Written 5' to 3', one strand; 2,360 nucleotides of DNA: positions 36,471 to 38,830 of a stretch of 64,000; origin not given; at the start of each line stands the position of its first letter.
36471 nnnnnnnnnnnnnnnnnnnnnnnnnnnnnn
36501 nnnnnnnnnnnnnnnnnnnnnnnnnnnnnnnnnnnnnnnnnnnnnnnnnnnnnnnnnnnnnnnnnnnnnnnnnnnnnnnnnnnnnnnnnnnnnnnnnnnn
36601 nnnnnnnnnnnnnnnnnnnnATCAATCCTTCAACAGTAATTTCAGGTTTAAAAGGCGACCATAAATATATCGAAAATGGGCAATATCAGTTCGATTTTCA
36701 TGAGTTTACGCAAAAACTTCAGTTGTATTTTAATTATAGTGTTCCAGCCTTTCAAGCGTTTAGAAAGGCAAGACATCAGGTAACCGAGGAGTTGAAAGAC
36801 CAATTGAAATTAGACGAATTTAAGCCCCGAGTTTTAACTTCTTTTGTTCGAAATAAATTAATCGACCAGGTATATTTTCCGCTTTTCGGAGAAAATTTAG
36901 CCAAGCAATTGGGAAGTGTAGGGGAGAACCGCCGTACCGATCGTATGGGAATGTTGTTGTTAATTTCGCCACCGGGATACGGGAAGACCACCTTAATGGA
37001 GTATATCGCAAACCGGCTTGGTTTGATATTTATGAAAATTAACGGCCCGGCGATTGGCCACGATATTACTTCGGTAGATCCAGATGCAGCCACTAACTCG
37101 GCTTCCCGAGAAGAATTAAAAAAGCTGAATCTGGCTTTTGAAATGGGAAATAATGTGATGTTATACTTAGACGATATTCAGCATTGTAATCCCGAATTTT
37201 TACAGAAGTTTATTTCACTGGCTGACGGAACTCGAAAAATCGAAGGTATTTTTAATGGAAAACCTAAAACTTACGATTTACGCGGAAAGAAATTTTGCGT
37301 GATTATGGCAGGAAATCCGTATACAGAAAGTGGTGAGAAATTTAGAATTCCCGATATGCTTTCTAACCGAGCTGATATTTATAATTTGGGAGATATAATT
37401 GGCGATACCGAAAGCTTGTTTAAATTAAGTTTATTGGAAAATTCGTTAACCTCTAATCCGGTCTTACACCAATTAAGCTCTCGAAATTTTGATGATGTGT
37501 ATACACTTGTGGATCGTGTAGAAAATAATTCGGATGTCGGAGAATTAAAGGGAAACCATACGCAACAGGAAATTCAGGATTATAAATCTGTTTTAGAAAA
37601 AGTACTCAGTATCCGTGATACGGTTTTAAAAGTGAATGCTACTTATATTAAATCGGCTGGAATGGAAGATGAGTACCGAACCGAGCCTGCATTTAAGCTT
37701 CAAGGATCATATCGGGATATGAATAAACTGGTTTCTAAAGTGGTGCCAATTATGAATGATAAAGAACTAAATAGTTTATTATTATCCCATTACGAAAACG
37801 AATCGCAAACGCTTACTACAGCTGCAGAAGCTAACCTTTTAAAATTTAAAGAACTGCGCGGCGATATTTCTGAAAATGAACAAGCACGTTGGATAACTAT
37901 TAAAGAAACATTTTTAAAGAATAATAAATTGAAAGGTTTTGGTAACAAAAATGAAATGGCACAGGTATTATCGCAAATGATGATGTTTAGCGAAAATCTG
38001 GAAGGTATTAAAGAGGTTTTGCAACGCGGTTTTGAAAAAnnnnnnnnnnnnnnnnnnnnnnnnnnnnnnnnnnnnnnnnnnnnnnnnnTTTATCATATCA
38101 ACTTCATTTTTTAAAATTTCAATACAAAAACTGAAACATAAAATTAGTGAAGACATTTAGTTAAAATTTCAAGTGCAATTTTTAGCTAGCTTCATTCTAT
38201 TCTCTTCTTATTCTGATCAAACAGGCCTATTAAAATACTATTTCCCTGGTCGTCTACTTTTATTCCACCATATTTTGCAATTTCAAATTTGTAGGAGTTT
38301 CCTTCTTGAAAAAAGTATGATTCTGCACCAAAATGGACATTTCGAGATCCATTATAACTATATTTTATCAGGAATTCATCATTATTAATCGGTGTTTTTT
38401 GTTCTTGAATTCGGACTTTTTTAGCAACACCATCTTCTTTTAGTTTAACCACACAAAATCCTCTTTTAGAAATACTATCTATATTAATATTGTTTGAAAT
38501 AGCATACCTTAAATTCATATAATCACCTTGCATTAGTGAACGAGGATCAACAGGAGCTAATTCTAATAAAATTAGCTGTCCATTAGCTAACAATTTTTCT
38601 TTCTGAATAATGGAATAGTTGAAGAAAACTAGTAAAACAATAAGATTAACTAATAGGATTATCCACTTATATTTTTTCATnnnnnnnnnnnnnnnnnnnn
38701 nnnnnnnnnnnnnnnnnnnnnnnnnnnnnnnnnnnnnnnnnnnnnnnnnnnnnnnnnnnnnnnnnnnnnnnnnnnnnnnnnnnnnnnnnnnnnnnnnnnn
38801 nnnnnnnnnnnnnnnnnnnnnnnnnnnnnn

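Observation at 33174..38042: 1622-aa cytoplasmic giant: unknown N-terminal domain, a roughly 700-aa coiled-coil stalk, and a MoxR/AAA_5-like ATPase head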

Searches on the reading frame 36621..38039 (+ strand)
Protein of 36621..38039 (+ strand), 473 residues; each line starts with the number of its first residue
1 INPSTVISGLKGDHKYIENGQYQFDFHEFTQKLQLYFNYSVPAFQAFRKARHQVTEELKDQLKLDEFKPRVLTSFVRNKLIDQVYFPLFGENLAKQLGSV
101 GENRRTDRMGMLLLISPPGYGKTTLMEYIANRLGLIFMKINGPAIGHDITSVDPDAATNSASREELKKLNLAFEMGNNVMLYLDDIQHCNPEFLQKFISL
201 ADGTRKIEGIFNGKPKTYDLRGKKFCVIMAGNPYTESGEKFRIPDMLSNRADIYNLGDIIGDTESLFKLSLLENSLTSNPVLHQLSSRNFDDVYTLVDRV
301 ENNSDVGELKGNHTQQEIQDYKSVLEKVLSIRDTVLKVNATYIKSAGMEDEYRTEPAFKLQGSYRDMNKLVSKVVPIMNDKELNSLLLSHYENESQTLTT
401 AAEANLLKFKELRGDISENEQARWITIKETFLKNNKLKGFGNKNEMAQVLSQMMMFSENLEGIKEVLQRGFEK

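Call 24: search_protein_representatives(protein=window:36621-38039:+)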
Query: 473 residues. Proteins with E-value up to 0.001 (for the whole library): 936; up to 1e-10: 698; up to 1e-30: 363. The best 150 are listed.
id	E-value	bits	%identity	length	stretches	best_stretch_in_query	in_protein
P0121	2.8e-195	665.9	63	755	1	4-470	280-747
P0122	2.7e-184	629.7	61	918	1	6-470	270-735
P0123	1.1e-182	624.4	59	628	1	3-468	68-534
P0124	4.8e-182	622.3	60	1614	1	6-467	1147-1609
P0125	2.5e-181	619.9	59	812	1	5-472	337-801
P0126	8.8e-181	618.1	57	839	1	5-472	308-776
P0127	4.1e-179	612.6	57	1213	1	7-472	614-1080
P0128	2.6e-178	610.0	57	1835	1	6-467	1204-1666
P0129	5.3e-176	602.4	56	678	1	6-471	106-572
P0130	2.7e-174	596.7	56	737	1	5-472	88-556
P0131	7.6e-174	595.3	56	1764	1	7-470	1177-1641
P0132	2.8e-172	590.1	57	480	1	4-470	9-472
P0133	1.6e-171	587.6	56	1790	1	4-465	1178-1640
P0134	8.5e-171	585.2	53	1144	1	4-469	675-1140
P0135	3.3e-170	583.3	55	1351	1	2-470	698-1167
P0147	2.1e-162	557.6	58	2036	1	24-454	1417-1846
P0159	3.9e-159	546.8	52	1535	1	7-470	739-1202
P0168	8.1e-157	539.1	52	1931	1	5-469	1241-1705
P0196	6.5e-147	506.5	53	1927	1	4-443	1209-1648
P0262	2.0e-97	343.4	40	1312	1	6-467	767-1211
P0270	4.1e-91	322.6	38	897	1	6-467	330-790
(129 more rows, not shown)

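Call 83: search_protein_families(library=pfam, proteins=[P0262, P0270, P0147, P0168, P0196, P0159], max_evalue=0.0001)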
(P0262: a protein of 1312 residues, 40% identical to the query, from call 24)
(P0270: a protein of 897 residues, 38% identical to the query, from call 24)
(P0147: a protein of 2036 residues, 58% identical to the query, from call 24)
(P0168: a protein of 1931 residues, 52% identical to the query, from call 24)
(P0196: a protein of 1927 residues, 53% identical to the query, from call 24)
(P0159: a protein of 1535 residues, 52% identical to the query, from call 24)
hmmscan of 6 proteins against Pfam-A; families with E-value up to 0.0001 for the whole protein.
P0262 (1312 aa): 2 families
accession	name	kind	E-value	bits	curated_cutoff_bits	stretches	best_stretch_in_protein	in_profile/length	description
PF25472.1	DUF7902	-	2.2e-18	66.7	26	1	208-290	2-84/85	Domain of unknown function (DUF7902)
PF12458.13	DUF3686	-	2.6e-09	36.5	25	1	1-84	359-447/448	ATPase involved in DNA repair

P0270 (897 aa): 1 family
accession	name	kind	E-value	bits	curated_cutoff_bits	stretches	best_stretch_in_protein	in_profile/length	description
PF07728.20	AAA_5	-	6.8e-07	29.8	22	1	436-573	2-138/139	AAA domain (dynein-related subfamily)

P0147 (2036 aa): 4 families
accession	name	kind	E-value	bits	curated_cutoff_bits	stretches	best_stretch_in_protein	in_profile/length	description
PF12458.13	DUF3686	-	9.4e-193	641.2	25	1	42-518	2-448/448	ATPase involved in DNA repair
PF25472.1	DUF7902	-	1.8e-24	86.2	26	1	639-722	1-84/85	Domain of unknown function (DUF7902)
PF00004.35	AAA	-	2.1e-06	28.7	21.2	1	1506-1582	2-69/131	ATPase family associated with various cellular activities (AAA)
PF07728.20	AAA_5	-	1.8e-05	25.2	22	1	1505-1628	2-125/139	AAA domain (dynein-related subfamily)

P0168 (1931 aa): 4 families
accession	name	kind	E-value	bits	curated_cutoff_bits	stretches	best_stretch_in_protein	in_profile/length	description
PF12458.13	DUF3686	-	2.3e-208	692.6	25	1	56-507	1-448/448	ATPase involved in DNA repair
PF25472.1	DUF7902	-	2.6e-32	111.3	26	1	628-712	1-85/85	Domain of unknown function (DUF7902)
PF00004.35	AAA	-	1.8e-06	28.8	21.2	1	1348-1425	1-69/131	ATPase family associated with various cellular activities (AAA)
PF13401.12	AAA_22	-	6e-05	23.8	27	1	1344-1439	4-110/130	AAA domain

P0196 (1927 aa): 5 families
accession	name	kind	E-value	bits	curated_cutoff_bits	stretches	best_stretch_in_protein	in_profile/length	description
PF12458.13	DUF3686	-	3e-188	626.3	25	1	37-495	2-447/448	ATPase involved in DNA repair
PF25472.1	DUF7902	-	1.6e-21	76.7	26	1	618-701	1-84/85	Domain of unknown function (DUF7902)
PF00004.35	AAA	-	1.5e-07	32.3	21.2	1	1317-1427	1-99/131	ATPase family associated with various cellular activities (AAA)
PF13401.12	AAA_22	-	1.9e-06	28.6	27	0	1315-1407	6-109/130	AAA domain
PF07728.20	AAA_5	-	3.8e-05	24.2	22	0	1317-1440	2-125/139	AAA domain (dynein-related subfamily)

P0159 (1535 aa): 4 families
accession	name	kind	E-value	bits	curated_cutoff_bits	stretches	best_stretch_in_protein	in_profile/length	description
PF25472.1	DUF7902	-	6.9e-28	97.1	26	1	155-239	1-85/85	Domain of unknown function (DUF7902)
PF00004.35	AAA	-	5.5e-08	33.8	21.2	1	844-925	1-73/131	ATPase family associated with various cellular activities (AAA)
PF07728.20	AAA_5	-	1.6e-06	28.6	22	1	844-967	2-125/139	AAA domain (dynein-related subfamily)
PF13401.12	AAA_22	-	8.7e-05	23.3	27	0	842-935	6-110/130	AAA domain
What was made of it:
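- On DUF3686-type giant AAA+ family (Pfam PF12458 + PF25472 + AAA; NCBI 'DNA repair ATPase'): Distant members have the same domain order (call 83).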

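Call 89: search_dna_similar(query=window:36621-38039:+, collection=plasmids, mode=protein, max_rows=15)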
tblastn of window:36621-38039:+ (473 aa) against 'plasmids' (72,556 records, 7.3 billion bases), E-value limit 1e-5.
Records with a match: 13; places in all: 13; records where one place covers at least 80% of the query: 13.
Best place of each record, by identity: <60% 13.
By first word of the organism name: Streptomyces 3; Proteus 2; Deinococcus 2; Hymenobacter 1; Vibrio 1; Photobacterium 1; Pseudomonas 1; Halomonas 1; Nonomuraea 1.
By predicted mobility (MOB-suite, as given by PLSDB): non-mobilizable 10; mobilizable 3.
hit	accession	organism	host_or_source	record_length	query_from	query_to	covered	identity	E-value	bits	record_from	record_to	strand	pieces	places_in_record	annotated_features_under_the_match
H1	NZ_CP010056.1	Hymenobacter sp. DG25B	single cell,soil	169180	6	469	98%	54.8%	9e-172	542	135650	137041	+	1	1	DNA repair ATPase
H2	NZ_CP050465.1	Vibrio campbellii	single cell,seawater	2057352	7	429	89%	56.8%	1e-161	513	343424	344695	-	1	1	none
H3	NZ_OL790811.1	Proteus mirabilis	-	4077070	7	429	89%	56.4%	6e-161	511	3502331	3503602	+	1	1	none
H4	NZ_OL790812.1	Proteus mirabilis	-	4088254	7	429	89%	56.4%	6e-161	511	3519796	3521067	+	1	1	none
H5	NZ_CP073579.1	Photobacterium sp. GJ3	-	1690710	7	460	96%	52.3%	2e-158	504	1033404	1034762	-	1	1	record has no annotation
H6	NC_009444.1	Pseudomonas fluorescens SBW25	-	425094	7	428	89%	55.3%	1e-158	504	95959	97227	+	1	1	DNA repair ATPase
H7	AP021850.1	Deinococcus grandis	-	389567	5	429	90%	54.8%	7e-158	502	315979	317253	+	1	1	hypothetical protein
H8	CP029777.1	Deinococcus actinosclerus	mixed culture,wastewater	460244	5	429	90%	54.8%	1e-154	493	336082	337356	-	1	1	DNA repair protein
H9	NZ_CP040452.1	Halomonas sp. PA16-9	-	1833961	6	428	89%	53.4%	9e-157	499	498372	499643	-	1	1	none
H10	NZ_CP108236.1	Streptomyces sp. NBC_00080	-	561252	6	472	99%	47.1%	1e-149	478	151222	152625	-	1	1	DNA repair ATPase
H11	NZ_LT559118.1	Nonomuraea gerenzanensis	-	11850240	4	428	90%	51.1%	4e-149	477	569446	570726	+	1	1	none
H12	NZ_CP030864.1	Streptomyces globosus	cell culture,environment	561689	4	427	90%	46.5%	1e-119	392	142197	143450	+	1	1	DNA repair ATPase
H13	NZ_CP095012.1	Streptomyces sp. 2P-4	cell culture,mudflats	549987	4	427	90%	46.5%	1e-118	390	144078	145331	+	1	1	DNA repair ATPase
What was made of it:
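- The family occurs on megaplasmids in several lineages (call 89).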

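Call 90: search_dna_similar(query=window:36621-38039:+, collection=phages, mode=protein, max_rows=10)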
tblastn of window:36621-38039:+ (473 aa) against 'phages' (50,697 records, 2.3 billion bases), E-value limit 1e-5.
No match.
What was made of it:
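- There is no match in 50,697 phage records (call 90).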

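Call 91: get_annotated_region(hit=H6, flank=9000)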
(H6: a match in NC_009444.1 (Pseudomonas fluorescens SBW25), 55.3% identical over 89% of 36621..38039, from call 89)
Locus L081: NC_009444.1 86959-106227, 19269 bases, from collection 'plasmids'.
description: Pseudomonas fluorescens SBW25 plasmid pQBR103, complete sequence
organism: Pseudomonas fluorescens SBW25 (NCBI taxid 216595)
taxonomy: Bacteria; Pseudomonadota; Gammaproteobacteria; Pseudomonadales; Pseudomonadaceae; Pseudomonas; Pseudomonas fluorescens; Pseudomonas fluorescens SBW25
host: -; source: -; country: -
typing (MOB-suite, as given by PLSDB): non-mobilizable; replicon rep_cluster_1081; mating-pair formation MPF_I
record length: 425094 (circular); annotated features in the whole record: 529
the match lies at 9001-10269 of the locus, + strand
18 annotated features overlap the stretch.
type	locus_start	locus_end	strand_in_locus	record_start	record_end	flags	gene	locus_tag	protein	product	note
CDS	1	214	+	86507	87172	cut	-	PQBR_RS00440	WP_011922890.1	DUF2491 family protein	-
CDS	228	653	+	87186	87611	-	-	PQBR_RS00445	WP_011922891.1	DUF350 domain-containing protein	-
CDS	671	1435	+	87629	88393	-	-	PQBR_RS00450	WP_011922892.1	DUF1190 domain-containing protein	-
CDS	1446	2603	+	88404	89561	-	-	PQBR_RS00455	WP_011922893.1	glutathionylspermidine synthase family protein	-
CDS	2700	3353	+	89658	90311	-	-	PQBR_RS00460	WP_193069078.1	hypothetical protein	-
CDS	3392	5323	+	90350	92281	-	-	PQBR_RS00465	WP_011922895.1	SPFH domain-containing protein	-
CDS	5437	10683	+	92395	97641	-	-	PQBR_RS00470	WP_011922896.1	DNA repair ATPase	-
CDS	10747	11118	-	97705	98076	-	-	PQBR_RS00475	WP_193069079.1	histone-like nucleoid-structuring protein, MvaT/MvaU family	GO:0071824 - protein-DNA complex organization [Evidence IEA]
CDS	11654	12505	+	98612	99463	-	-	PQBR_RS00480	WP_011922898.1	hypothetical protein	-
CDS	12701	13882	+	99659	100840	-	-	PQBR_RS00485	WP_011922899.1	C2H2-type zinc finger protein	-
CDS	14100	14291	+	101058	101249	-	-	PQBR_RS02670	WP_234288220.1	hypothetical protein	-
CDS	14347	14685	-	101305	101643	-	-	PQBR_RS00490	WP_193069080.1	hypothetical protein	-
CDS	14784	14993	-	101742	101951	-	-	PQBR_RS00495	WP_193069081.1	hypothetical protein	-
CDS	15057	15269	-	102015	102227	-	-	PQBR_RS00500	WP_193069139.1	hypothetical protein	-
CDS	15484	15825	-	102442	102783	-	-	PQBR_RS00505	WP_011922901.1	hypothetical protein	-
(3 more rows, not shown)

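Call 92: get_annotated_region(hit=H10, flank=9000)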
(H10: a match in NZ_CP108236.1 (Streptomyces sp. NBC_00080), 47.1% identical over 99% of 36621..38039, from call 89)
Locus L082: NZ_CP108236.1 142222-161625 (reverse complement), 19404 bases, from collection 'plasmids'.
description: Streptomyces sp. NBC_00080 plasmid unnamed1, complete sequence
organism: Streptomyces sp. NBC_00080 (NCBI taxid 2975645)
taxonomy: Bacteria; Actinomycetota; Actinomycetes; Kitasatosporales; Streptomycetaceae; Streptomyces; Streptomyces sp. NBC 00080
host: -; source: -; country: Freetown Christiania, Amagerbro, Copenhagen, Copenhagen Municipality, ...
typing (MOB-suite, as given by PLSDB): non-mobilizable; replicon rep_cluster_43
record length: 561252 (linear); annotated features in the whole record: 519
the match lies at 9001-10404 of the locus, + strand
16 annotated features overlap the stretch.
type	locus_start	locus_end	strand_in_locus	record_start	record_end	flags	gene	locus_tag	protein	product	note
CDS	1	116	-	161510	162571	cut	-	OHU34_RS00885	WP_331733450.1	helix-turn-helix domain-containing protein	-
CDS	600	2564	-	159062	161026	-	-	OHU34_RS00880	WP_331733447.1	NAD-binding protein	GO:0006813 - potassium ion transport [Evidence IEA]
CDS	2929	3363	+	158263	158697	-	-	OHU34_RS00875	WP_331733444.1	hypothetical protein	-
CDS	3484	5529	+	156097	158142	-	-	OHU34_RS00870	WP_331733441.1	flotillin family protein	-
CDS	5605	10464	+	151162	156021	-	-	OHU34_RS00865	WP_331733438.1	DNA repair ATPase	-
CDS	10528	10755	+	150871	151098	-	-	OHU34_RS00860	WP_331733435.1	hypothetical protein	-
CDS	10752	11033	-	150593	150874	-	-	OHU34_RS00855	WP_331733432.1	hypothetical protein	-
CDS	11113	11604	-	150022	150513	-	-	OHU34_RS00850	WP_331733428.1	CBS domain-containing protein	-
CDS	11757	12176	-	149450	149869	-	-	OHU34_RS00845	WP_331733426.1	hypothetical protein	-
CDS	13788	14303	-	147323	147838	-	-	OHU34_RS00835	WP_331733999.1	hypothetical protein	-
CDS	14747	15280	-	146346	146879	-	-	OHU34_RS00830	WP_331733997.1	TerD family protein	-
CDS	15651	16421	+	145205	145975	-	-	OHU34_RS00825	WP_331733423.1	hypothetical protein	-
CDS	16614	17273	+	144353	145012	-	-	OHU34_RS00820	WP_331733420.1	superoxide dismutase family protein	-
CDS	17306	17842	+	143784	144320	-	-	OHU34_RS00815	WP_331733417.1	copper resistance protein CopC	-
CDS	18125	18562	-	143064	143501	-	-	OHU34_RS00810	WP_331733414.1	hypothetical protein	-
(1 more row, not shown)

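Call 94: get_annotated_region(hit=H3, flank=10000)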
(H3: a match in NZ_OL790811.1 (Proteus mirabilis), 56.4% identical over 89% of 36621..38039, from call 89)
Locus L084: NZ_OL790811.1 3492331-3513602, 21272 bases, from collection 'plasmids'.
description: Proteus mirabilis strain H63 plasmid unnamed, complete sequence
organism: Proteus mirabilis (NCBI taxid 584)
taxonomy: Bacteria; Pseudomonadota; Gammaproteobacteria; Enterobacterales; Morganellaceae; Proteus; Proteus mirabilis
host: -; source: -; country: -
typing (MOB-suite, as given by PLSDB): mobilizable; relaxase MOBP
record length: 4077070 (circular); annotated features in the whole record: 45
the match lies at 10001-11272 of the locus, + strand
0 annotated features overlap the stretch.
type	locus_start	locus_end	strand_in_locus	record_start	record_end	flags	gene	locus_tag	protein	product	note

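Call 98: get_annotated_region(hit=H1, flank=10000)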
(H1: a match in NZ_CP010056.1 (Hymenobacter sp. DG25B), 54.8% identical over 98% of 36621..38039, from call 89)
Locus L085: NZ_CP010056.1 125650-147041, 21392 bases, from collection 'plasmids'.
description: Hymenobacter sp. DG25B plasmid unnamed, complete sequence
organism: Hymenobacter sp. DG25B (NCBI taxid 1385664)
taxonomy: Bacteria; Bacteroidota; Cytophagia; Cytophagales; Hymenobacteraceae; Hymenobacter; Hymenobacter sp. DG25B
host: -; source: single cell,soil; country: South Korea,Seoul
typing (MOB-suite, as given by PLSDB): non-mobilizable
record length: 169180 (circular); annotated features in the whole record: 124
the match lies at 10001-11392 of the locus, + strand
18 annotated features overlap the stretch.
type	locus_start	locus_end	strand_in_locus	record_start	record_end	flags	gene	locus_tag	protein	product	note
CDS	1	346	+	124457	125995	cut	-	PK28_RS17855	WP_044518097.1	glycoside hydrolase family 32 protein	-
CDS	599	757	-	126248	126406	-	-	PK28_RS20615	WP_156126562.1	hypothetical protein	-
CDS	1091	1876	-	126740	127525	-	-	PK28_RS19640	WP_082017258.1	LexA family transcriptional regulator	-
CDS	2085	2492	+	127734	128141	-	-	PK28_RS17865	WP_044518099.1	molecular chaperone Tir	-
CDS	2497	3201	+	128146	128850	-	-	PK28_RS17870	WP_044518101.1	PspA/IM30 family protein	-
CDS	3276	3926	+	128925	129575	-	-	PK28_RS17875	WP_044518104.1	DUF1449 family protein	-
CDS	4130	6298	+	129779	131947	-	-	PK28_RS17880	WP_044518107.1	hypothetical protein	-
CDS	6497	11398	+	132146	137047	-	-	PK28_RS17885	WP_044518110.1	DNA repair ATPase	-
CDS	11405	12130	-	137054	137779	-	-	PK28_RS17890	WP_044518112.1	LytTR family DNA-binding domain-containing protein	-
CDS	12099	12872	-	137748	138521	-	-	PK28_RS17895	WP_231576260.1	histidine kinase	GO:0000160 - phosphorelay signal transduction system [Evidence IEA]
CDS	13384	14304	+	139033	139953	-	-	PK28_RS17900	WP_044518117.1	ABC transporter ATP-binding protein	-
CDS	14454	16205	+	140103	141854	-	-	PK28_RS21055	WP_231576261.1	hypothetical protein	-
CDS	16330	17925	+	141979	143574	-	-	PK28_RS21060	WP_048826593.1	M1 family aminopeptidase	-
CDS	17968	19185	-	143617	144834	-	-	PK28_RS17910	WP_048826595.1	ATP-binding protein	-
CDS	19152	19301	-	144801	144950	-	-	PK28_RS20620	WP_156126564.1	hypothetical protein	-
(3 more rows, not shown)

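Call 99: get_annotated_region(hit=H7, flank=9000)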
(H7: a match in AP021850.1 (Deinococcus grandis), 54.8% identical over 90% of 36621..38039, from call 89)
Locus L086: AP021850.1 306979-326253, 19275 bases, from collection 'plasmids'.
description: Deinococcus grandis ATCC 43672 plasmid: pDEGR-1 DNA, complete genome
organism: Deinococcus grandis (NCBI taxid 57498)
taxonomy: Bacteria; Deinococcota; Deinococci; Deinococcales; Deinococcaceae; Deinococcus; Deinococcus grandis
host: -; source: -; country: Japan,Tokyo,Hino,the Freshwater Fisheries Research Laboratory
typing (MOB-suite, as given by PLSDB): non-mobilizable
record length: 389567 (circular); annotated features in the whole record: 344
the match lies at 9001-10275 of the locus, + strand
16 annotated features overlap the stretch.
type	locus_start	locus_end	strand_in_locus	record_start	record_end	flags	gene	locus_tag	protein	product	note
CDS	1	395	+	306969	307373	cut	-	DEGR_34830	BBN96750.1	hypothetical protein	-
CDS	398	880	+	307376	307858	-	-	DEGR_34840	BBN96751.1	hypothetical protein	-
CDS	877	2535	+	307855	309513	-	-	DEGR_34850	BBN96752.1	hypothetical protein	-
CDS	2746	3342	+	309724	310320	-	-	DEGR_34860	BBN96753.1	hypothetical protein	-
CDS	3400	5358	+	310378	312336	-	-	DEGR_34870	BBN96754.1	hypothetical protein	-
CDS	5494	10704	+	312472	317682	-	-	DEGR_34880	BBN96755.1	hypothetical protein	-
CDS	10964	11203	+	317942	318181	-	-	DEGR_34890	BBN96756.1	copper chaperone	-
CDS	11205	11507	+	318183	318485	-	-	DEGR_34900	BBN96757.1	hypothetical protein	-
CDS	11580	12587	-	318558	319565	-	-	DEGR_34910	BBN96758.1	esterase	-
CDS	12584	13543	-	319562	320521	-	murQ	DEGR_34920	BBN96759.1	N-acetylmuramic acid 6-phosphate etherase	-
CDS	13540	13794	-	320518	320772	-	-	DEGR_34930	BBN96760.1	hypothetical protein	-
CDS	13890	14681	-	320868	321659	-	-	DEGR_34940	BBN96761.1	hypothetical protein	-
CDS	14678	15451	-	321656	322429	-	-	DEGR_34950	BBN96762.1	GntR family transcriptional regulator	-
CDS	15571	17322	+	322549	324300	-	-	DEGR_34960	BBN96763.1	hypothetical protein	-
CDS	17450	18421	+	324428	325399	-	-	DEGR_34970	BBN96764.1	peptide ABC transporter permease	-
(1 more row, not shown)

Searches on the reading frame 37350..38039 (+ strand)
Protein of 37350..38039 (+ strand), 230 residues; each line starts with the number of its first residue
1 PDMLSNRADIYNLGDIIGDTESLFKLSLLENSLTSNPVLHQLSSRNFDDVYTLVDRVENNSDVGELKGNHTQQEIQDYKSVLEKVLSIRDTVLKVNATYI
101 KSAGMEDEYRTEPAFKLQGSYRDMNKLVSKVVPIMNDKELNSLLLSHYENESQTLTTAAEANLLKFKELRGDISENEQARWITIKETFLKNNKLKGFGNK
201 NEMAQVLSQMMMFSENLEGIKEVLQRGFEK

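Call 19: search_protein_families(library=pfam, proteins=[window:37350-38039:+], max_evalue=10)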
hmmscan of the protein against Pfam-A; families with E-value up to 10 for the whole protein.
window:37350-38039:+ (230 aa): 1 family
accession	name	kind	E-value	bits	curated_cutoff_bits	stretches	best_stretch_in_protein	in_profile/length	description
PF22654.1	DUF7008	-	0.14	11.6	42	1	47-120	142-214/368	Domain of unknown function (DUF7008)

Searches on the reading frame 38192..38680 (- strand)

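Call 5: search_protein_families(library=pfam, proteins=[window:38192-38680:-], max_evalue=0.01)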
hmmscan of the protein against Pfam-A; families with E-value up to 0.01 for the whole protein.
window:38192-38680:- (162 aa): 1 family
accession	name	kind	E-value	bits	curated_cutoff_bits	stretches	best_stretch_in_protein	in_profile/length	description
PF14345.11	GDYXXLXY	-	1.6e-36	125.8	27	1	17-153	2-153/153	GDYXXLXY protein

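Call 6: search_protein_families(library=ncbifam, proteins=[window:38192-38680:-], max_evalue=0.01)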
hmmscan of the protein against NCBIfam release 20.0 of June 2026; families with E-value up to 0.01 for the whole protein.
window:38192-38680:- (162 aa): 0 families
